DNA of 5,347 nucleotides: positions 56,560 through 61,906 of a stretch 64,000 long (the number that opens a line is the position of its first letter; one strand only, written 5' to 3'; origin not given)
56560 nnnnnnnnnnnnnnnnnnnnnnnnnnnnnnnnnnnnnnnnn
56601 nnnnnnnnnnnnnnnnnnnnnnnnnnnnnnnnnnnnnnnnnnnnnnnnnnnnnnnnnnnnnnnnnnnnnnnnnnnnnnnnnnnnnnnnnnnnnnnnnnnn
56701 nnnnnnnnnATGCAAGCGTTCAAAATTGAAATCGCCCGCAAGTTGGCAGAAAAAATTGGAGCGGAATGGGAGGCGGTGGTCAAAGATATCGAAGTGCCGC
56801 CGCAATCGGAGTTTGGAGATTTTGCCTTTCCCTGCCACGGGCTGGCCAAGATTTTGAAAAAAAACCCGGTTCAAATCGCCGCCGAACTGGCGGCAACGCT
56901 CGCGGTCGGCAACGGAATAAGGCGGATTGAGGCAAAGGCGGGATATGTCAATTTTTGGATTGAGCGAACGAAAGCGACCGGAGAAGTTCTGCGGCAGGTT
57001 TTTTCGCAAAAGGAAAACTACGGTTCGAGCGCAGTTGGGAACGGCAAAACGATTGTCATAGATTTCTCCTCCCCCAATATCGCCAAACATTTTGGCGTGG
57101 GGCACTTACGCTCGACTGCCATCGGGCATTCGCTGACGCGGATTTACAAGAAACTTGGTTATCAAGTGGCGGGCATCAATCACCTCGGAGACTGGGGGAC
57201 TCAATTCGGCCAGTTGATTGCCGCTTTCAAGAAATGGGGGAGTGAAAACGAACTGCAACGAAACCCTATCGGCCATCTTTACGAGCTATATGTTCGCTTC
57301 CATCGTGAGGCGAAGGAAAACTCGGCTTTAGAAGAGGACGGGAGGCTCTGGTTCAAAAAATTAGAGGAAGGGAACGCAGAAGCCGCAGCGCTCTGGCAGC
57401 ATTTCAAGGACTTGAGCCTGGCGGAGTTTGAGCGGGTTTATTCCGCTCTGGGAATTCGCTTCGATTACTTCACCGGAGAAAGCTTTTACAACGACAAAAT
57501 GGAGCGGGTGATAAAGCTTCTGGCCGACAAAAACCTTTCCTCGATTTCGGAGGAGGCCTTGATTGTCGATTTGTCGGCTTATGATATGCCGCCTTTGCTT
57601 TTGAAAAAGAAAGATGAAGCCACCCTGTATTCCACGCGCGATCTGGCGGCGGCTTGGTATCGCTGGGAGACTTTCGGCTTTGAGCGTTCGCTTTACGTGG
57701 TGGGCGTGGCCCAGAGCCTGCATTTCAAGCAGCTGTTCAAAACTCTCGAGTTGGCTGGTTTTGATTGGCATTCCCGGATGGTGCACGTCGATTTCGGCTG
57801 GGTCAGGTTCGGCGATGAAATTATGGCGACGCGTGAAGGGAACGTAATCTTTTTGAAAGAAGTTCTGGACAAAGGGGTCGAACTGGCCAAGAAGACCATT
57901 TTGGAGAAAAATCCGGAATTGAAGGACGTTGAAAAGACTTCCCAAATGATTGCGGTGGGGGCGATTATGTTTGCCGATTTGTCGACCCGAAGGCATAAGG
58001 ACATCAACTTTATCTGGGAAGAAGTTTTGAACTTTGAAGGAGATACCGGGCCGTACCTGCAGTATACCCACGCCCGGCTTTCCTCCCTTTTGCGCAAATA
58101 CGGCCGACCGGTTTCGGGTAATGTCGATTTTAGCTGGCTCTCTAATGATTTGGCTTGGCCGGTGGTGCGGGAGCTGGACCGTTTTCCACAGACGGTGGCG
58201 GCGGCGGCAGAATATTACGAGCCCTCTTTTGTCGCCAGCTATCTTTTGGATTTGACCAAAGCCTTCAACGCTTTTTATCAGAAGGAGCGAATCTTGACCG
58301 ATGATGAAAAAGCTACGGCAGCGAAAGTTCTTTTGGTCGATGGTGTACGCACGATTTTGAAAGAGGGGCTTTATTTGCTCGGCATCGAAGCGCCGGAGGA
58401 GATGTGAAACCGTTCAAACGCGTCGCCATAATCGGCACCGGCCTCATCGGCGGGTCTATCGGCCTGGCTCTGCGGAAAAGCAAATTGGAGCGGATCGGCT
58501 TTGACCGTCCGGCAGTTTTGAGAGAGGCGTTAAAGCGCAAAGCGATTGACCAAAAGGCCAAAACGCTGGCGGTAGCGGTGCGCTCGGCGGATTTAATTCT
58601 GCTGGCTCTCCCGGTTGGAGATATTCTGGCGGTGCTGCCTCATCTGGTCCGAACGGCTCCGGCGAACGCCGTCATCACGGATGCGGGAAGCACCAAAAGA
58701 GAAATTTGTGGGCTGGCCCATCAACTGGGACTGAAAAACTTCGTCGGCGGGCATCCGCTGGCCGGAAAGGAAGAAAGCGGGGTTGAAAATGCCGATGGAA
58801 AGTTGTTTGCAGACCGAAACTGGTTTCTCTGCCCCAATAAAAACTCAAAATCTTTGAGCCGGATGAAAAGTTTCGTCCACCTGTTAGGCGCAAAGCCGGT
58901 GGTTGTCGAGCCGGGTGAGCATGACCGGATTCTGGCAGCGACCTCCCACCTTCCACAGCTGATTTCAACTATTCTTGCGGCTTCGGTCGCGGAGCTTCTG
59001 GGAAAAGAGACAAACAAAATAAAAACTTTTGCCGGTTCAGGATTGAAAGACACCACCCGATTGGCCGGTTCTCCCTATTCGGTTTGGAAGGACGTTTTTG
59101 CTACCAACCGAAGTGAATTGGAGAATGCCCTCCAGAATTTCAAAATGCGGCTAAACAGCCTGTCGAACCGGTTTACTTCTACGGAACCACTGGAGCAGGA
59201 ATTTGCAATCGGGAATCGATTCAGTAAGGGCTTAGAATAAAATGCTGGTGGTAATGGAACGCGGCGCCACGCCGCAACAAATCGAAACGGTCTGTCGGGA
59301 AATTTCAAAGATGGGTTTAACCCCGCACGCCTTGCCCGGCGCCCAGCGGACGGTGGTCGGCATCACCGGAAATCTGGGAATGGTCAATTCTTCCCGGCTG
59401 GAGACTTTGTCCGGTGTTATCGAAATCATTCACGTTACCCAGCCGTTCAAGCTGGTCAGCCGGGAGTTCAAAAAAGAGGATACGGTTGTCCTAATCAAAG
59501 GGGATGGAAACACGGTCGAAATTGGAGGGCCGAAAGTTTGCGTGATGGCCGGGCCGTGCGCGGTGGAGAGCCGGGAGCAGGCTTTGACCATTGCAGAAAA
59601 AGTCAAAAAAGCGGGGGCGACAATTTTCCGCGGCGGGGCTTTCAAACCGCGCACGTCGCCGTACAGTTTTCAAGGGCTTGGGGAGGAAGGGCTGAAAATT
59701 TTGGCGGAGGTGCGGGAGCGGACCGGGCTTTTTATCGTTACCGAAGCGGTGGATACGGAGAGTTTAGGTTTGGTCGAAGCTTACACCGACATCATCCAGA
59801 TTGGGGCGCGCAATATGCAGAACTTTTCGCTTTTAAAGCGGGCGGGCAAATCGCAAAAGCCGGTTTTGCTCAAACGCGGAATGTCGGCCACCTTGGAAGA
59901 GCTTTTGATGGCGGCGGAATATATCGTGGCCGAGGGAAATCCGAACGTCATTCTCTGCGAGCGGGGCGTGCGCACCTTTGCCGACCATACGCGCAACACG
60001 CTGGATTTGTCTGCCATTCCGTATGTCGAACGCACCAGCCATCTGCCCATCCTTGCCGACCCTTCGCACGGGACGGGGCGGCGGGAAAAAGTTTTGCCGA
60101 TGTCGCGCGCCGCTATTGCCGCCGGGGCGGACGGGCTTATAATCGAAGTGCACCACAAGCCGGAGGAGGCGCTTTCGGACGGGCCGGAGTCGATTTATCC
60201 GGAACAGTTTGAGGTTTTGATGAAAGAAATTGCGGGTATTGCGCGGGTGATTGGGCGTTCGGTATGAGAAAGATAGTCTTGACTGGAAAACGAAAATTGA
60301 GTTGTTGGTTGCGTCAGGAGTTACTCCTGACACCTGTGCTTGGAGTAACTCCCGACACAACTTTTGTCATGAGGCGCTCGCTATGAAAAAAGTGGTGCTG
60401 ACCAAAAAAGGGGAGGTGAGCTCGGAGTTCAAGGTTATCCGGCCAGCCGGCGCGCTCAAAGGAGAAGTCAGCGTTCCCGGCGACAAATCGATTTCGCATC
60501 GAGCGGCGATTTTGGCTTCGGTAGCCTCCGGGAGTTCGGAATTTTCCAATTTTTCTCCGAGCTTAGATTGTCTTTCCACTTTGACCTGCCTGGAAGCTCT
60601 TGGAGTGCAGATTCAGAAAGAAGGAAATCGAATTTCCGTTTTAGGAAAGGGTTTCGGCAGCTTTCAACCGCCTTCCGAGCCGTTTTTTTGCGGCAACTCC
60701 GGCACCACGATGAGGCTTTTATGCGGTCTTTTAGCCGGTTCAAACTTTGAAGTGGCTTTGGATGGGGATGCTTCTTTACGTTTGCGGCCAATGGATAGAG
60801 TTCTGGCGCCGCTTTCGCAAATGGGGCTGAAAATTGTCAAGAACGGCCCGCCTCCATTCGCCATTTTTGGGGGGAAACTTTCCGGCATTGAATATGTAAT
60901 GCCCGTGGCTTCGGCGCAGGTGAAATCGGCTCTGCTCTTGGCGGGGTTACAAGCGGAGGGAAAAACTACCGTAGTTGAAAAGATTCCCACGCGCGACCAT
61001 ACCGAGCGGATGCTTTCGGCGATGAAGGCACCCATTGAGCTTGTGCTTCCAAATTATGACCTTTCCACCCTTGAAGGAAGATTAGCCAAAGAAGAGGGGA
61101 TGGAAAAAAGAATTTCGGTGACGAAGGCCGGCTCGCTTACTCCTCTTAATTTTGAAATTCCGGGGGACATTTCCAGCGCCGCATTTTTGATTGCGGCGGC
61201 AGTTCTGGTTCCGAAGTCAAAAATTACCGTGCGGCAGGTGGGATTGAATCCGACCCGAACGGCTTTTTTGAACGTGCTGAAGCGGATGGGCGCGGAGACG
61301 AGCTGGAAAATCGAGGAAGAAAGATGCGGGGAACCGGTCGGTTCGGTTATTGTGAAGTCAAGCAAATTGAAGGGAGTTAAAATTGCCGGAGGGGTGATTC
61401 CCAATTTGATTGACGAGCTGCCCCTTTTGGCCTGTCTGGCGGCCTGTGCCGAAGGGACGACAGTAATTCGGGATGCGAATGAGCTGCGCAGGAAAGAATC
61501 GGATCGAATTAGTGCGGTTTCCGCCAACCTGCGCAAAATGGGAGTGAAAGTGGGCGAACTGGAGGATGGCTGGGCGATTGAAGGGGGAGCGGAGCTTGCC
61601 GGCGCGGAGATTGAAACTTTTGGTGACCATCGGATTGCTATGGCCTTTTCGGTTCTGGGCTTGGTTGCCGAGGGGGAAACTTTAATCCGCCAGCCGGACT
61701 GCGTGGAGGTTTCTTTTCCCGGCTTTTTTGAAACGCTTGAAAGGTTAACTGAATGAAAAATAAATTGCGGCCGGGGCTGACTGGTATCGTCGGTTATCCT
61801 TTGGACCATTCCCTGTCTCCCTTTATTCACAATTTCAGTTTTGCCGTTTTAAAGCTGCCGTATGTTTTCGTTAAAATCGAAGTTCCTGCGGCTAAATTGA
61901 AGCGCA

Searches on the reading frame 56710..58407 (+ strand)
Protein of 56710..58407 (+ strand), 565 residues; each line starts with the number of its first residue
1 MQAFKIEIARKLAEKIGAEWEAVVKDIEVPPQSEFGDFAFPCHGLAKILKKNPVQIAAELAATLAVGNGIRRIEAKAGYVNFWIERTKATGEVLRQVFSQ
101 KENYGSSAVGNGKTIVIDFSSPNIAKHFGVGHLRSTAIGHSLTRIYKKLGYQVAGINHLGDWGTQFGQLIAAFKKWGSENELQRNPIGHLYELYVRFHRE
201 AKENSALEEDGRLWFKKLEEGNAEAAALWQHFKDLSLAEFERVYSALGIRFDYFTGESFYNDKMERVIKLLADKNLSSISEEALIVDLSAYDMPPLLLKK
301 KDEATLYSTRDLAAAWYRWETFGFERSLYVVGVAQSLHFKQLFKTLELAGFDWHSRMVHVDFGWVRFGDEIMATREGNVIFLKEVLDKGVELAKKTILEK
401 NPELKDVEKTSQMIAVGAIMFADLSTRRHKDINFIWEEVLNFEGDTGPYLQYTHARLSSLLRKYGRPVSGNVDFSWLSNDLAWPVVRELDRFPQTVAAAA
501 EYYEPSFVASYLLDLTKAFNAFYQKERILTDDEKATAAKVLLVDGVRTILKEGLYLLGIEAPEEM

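Call 9: search_protein_families(library=pfam, proteins=[window:56710-58407:+])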
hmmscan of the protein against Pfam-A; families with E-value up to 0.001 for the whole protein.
window:56710-58407:+ (565 aa): 3 families
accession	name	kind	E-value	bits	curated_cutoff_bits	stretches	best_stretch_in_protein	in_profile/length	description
PF00750.26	tRNA-synt_1d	-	3.8e-88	296.2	23.3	1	95-436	3-349/349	tRNA synthetases class I (R), catalytic domain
PF05746.21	DALR_1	-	8.5e-30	103.7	22.3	1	450-565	1-117/117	DALR anticodon binding domain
PF03485.21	Arg_tRNA_synt_N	-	2e-14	54.4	21.5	1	7-82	6-83/85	Arginyl tRNA synthetase N terminal domain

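Call 45: search_protein_families(library=ncbifam, max_evalue=1e-10, proteins=[window:56710-58407:+])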
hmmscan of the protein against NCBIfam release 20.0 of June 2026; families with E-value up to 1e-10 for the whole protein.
window:56710-58407:+ (565 aa): 4 families
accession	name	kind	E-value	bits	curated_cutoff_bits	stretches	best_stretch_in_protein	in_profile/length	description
TIGR00456.1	argS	equivalog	1.6e-144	482.4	261.65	1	12-565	12-569/569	arginine--tRNA ligase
NF002446.0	PRK01611.3-3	equivalog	3.7e-91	306.3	399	2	214-565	267-636/636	arginine--tRNA ligase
NF002447.0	PRK01611.3-4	equivalog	2.3e-89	300.5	460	2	327-565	362-613/613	arginine--tRNA ligase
NF045898.1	ArgS_rel_codon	equivalog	4.3e-19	69.1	340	0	402-564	164-326/327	ArgS-related anticodon-binding protein NrtL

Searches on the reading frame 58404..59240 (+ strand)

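Call 40: search_protein_families(library=ncbifam, max_evalue=1e-20, proteins=[window:58404-59240:+])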
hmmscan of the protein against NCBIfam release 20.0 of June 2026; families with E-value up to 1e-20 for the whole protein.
window:58404-59240:+ (278 aa): 14 families
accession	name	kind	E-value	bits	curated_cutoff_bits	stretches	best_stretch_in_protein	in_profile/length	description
NF005650.0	PRK07417.1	equivalog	1.4e-53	182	290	1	6-258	3-257/281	prephenate/arogenate dehydrogenase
NF011381.1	PRK14806.1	equivalog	1.7e-52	178.7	902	1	4-255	3-260/733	bifunctional prephenate dehydrogenase/3-phosphoshikimate 1-carboxyvinyltransferase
NF005107.0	PRK06545.1-5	equivalog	1.7e-52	178.6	414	1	6-258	4-263/367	prephenate dehydrogenase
NF006307.0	PRK08507.1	equivalog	6.6e-51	173.1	295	1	6-256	2-252/275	prephenate dehydrogenase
NF005694.0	PRK07502.1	equivalog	1.2e-49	169.2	409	1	3-262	5-273/310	prephenate/arogenate dehydrogenase family protein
NF005105.0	PRK06545.1-3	equivalog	3.1e-45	154.6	524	1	5-260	3-266/367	prephenate dehydrogenase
NF005111.0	PRK06545.2-3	equivalog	2.2e-42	145.4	344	1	6-257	15-265/371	prephenate dehydrogenase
NF005112.0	PRK06545.2-4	subfamily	1.2e-41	143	294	1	5-253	3-246/356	prephenate dehydrogenase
NF005106.0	PRK06545.1-4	equivalog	3.9e-37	128.4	569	1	5-261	2-265/363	prephenate dehydrogenase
NF005108.0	PRK06545.1-6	equivalog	9.6e-35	120.1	327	1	6-268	12-275/321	prephenate dehydrogenase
NF005104.0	PRK06545.1-1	equivalog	3.5e-34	118.5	713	1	5-259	3-263/366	prephenate dehydrogenase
NF005109.0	PRK06545.2-1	equivalog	1e-33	117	397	1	8-251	5-243/361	prephenate dehydrogenase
NF005110.0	PRK06545.2-2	equivalog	1.5e-27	96.8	385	1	7-271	73-337/423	prephenate dehydrogenase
NF005113.0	PRK06545.2-5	equivalog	1.9e-22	79.8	497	0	157-250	180-269/378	prephenate dehydrogenase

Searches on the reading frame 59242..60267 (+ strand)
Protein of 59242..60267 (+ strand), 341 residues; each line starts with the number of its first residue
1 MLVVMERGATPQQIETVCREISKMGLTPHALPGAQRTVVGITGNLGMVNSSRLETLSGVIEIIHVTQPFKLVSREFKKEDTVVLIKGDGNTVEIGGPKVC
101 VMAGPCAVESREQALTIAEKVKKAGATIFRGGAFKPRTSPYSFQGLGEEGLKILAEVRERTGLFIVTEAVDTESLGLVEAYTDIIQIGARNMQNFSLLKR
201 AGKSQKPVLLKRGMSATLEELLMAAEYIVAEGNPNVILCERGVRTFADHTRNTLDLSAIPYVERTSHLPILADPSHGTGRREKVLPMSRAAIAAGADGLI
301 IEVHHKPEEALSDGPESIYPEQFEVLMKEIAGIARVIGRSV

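Call 40: search_protein_families(library=ncbifam, max_evalue=1e-20, proteins=[window:59242-60267:+])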
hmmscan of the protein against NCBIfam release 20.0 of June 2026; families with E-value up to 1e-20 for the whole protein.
window:59242-60267:+ (341 aa): 8 families
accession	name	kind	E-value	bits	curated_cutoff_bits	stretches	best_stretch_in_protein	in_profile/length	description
NF006421.0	PRK08673.1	subfamily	2.6e-147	490.5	335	1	1-340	1-336/338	3-deoxy-7-phosphoheptulonate synthase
NF009933.0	PRK13396.1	subfamily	5.7e-124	413.7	486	1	1-340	1-344/352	3-deoxy-7-phosphoheptulonate synthase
TIGR01361.1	DAHP_synth_Bsub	equivalog_domain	6.5e-117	389.5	267.75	1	71-331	2-258/260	3-deoxy-7-phosphoheptulonate synthase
NF041229.1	BagF_FevY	exception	6.7e-110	367.4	700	1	6-326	2-318/340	phospho-2-dehydro-3-deoxyheptonate aldolase BagF/FevY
NF009239.0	PRK12595.1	equivalog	2.6e-105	352.3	279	1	71-334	95-354/360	bifunctional 3-deoxy-7-phosphoheptulonate synthase/chorismate mutase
TIGR01362.1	KDO8P_synth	equivalog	9.7e-37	126.5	314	1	98-337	2-256/258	3-deoxy-8-phosphooctulonate synthase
NF003543.0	PRK05198.1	equivalog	1.4e-36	126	242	1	98-337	17-271/273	3-deoxy-8-phosphooctulonate synthase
NF009109.0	PRK12457.1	equivalog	3.2e-22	79.1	457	1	106-336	24-271/281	3-deoxy-8-phosphooctulonate synthase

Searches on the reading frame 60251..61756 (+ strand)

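Call 45: search_protein_families(library=ncbifam, max_evalue=1e-10, proteins=[window:60251-61756:+])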
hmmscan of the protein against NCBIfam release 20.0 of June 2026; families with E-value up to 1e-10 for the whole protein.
window:60251-61756:+ (501 aa): 6 families
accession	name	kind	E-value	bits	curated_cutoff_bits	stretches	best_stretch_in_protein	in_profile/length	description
NF011381.1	PRK14806.1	equivalog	2.9e-128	429.1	902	1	43-495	287-722/733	bifunctional prephenate dehydrogenase/3-phosphoshikimate 1-carboxyvinyltransferase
TIGR01356.1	aroA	equivalog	1.3e-126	422.7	287.25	1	71-500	1-413/415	3-phosphoshikimate 1-carboxyvinyltransferase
NF008816.0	PRK11860.1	equivalog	1.1e-52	179.1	943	1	57-500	3-436/662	bifunctional 3-phosphoshikimate 1-carboxyvinyltransferase/cytidylate kinase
TIGR01072.1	murA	equivalog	1.2e-22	80.3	392.7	1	286-497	212-408/416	UDP-N-acetylglucosamine 1-carboxyvinyltransferase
NF006873.0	PRK09369.1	subfamily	4.4e-22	78.3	297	0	286-498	213-409/419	UDP-N-acetylglucosamine 1-carboxyvinyltransferase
NF009470.0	PRK12830.1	equivalog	3.7e-16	58.8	552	0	303-499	229-408/417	UDP-N-acetylglucosamine 1-carboxyvinyltransferase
